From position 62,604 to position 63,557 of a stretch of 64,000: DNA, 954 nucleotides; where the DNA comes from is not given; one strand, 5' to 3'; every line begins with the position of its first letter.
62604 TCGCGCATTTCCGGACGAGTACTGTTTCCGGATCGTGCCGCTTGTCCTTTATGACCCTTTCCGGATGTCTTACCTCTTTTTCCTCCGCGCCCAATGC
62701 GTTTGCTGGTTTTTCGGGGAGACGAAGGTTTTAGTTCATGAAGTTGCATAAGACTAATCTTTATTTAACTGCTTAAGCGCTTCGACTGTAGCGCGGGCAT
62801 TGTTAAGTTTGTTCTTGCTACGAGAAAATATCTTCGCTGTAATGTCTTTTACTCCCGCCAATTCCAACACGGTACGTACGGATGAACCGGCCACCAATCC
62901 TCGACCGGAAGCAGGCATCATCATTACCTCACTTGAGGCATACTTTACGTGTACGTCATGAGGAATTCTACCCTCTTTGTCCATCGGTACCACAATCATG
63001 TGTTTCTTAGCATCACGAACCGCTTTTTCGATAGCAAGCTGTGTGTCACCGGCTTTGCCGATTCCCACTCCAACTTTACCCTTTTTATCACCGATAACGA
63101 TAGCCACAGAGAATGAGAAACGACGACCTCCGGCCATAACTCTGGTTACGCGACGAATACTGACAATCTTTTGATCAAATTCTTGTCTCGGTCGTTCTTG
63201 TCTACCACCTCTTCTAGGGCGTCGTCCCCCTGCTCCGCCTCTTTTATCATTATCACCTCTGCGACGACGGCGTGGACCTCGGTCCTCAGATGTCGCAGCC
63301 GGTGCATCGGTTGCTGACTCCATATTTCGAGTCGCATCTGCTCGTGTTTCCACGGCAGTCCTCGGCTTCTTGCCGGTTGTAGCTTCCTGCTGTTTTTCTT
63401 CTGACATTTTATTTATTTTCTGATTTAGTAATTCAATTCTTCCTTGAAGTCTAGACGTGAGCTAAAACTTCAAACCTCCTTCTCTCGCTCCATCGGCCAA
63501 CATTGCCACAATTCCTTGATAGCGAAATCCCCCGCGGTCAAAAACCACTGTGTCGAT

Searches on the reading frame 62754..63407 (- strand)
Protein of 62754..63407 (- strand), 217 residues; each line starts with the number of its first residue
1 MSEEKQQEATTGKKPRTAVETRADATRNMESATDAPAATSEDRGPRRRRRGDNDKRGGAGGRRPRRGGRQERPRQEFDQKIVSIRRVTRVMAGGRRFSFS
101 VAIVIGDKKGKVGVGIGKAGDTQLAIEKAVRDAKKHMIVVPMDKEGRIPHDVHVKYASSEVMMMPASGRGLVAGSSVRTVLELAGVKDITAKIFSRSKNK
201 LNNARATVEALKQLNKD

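Call 76: search_protein_families(library=pfam, proteins=[window:62754-63407:-], max_evalue=0.0001)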
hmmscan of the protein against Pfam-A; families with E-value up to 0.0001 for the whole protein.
window:62754-63407:- (217 aa): 2 families
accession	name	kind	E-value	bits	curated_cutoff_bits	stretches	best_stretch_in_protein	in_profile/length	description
PF00333.26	Ribosomal_S5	-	3.5e-22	78.6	27.1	1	77-141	1-65/65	Ribosomal protein S5, N-terminal domain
PF03719.21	Ribosomal_S5_C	-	2.4e-19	69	21.5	1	155-215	2-62/71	Ribosomal protein S5, C-terminal domain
